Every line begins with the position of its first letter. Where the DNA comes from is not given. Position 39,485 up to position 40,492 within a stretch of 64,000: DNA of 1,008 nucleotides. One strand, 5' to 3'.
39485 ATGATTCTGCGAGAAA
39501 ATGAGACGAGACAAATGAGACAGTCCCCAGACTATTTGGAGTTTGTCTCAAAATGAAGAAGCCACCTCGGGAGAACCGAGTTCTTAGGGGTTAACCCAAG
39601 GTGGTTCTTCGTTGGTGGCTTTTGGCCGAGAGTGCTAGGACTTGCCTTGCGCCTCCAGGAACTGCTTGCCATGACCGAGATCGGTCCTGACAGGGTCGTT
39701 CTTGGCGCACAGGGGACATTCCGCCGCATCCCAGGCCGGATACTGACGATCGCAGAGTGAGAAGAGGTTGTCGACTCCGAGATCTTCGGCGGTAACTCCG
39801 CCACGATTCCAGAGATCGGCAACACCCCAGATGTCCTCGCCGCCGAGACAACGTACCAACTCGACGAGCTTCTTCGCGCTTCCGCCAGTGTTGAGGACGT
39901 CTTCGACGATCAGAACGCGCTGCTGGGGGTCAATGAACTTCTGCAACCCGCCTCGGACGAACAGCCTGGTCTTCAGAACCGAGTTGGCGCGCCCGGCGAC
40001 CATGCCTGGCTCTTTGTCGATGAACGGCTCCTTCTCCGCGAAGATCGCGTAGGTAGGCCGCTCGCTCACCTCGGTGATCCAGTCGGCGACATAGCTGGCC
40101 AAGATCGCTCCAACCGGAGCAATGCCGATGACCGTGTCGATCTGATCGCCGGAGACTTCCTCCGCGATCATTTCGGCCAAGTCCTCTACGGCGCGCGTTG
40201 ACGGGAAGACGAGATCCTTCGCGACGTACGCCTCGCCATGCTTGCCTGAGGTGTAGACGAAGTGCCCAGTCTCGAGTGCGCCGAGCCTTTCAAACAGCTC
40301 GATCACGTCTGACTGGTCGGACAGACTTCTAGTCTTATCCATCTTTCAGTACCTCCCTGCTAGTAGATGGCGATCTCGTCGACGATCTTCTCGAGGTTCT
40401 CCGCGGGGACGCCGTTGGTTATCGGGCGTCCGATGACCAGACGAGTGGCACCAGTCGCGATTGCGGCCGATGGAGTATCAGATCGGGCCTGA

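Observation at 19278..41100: Several discrete GC-rich genes (about 55-60% GC) embedded in an AT-richer genome: likely horizontal acquisitions from a high-GC donor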

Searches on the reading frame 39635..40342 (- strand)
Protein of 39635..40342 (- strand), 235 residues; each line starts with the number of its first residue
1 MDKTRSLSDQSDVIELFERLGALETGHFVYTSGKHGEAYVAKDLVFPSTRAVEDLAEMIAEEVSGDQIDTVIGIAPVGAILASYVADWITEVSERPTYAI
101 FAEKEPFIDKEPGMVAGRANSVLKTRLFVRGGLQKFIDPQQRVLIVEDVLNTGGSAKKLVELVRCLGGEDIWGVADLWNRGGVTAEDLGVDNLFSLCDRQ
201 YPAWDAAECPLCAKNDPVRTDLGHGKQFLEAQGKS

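Call 4: search_protein_families(library=pfam, proteins=[window:39635-40342:-])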
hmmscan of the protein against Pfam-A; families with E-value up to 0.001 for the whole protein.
window:39635-40342:- (235 aa): 1 family
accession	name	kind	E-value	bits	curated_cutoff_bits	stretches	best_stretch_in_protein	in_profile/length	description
PF00156.33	Pribosyltran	-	1.1e-07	31.7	26.3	1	50-180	13-126/158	Phosphoribosyl transferase domain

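Call 5: search_protein_families(library=ncbifam, proteins=[window:39635-40342:-])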
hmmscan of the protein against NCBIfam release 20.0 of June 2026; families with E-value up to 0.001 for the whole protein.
window:39635-40342:- (235 aa): 15 families
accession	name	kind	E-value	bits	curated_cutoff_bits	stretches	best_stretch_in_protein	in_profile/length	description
TIGR01367.1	pyrE_Therm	equivalog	6.5e-26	91.1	150.25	1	12-219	1-182/187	orotate phosphoribosyltransferase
TIGR00336.1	pyrE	equivalog_domain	1.8e-11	44.1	106.8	1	19-105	5-91/173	orotate phosphoribosyltransferase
NF002636.0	PRK02304.1-5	equivalog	1e-07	31.7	125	1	136-169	113-146/176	adenine phosphoribosyltransferase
TIGR01090.1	apt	equivalog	1.1e-06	28.9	185.85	1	137-169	106-138/169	adenine phosphoribosyltransferase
NF002620.0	PRK02277.1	subfamily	2.6e-06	27.2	115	0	52-90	69-109/201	orotate phosphoribosyltransferase-like protein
NF002633.0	PRK02304.1-2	equivalog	8.7e-06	25.6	224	1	137-169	108-140/172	adenine phosphoribosyltransferase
NF002634.0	PRK02304.1-3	equivalog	1.5e-05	24.7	170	0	137-182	115-162/182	adenine phosphoribosyltransferase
NF002632.0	PRK02304.1-1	equivalog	3.1e-05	23.8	243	1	137-169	116-148/183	adenine phosphoribosyltransferase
NF004689.0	PRK06031.1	equivalog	4.7e-05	22.8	175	1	48-167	65-181/233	phosphoribosyltransferase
NF006328.0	PRK08558.1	equivalog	9.3e-05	22.1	184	1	38-185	82-220/238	adenine phosphoribosyltransferase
NF009211.0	PRK12560.1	equivalog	0.0001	22.1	188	1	56-169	41-143/187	adenine phosphoribosyltransferase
TIGR01743.1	purR_Bsub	equivalog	0.00012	21.2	258.7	0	43-177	105-230/268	pur operon repressor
NF006671.0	PRK09219.1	equivalog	0.00017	21.1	177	1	53-165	36-142/192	xanthine phosphoribosyltransferase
NF001729.0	PRK00455.1-3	equivalog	0.00025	20.5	245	0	28-89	34-99/231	orotate phosphoribosyltransferase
NF002635.0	PRK02304.1-4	subfamily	0.00083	18.9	146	0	52-168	39-143/188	adenine phosphoribosyltransferase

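Call 39: search_solved_structures(query=window:39635-40342:-, max_evalue=0.001, show_alignments=2)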
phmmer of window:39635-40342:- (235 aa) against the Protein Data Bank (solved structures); distinct sequences matched with E-value up to 0.001: 8.
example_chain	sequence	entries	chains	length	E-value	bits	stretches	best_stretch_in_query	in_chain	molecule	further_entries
4paw_A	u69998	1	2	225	2.2e-06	30.5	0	11-85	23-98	Orotate phosphoribosyltransferase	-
5hkf_A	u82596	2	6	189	4.4e-05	26.3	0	131-191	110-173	Orotate phosphoribosyltransferase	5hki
5hkl_A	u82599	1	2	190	4.5e-05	26.2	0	131-191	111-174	Orotate phosphoribosyltransferase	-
7xi2_A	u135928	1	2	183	0.00062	22.5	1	137-183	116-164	Adenine phosphoribosyltransferase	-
7y94_A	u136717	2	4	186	0.00064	22.5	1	137-183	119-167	Adenine phosphoribosyltransferase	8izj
2dy0_A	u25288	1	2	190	0.00066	22.4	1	137-183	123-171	Adenine phosphoribosyltransferase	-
5b6h_A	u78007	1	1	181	0.00079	22.2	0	137-173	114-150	Adenine phosphoribosyltransferase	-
4mb6_A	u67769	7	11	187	0.00084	22.1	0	137-173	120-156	Adenine phosphoribosyltransferase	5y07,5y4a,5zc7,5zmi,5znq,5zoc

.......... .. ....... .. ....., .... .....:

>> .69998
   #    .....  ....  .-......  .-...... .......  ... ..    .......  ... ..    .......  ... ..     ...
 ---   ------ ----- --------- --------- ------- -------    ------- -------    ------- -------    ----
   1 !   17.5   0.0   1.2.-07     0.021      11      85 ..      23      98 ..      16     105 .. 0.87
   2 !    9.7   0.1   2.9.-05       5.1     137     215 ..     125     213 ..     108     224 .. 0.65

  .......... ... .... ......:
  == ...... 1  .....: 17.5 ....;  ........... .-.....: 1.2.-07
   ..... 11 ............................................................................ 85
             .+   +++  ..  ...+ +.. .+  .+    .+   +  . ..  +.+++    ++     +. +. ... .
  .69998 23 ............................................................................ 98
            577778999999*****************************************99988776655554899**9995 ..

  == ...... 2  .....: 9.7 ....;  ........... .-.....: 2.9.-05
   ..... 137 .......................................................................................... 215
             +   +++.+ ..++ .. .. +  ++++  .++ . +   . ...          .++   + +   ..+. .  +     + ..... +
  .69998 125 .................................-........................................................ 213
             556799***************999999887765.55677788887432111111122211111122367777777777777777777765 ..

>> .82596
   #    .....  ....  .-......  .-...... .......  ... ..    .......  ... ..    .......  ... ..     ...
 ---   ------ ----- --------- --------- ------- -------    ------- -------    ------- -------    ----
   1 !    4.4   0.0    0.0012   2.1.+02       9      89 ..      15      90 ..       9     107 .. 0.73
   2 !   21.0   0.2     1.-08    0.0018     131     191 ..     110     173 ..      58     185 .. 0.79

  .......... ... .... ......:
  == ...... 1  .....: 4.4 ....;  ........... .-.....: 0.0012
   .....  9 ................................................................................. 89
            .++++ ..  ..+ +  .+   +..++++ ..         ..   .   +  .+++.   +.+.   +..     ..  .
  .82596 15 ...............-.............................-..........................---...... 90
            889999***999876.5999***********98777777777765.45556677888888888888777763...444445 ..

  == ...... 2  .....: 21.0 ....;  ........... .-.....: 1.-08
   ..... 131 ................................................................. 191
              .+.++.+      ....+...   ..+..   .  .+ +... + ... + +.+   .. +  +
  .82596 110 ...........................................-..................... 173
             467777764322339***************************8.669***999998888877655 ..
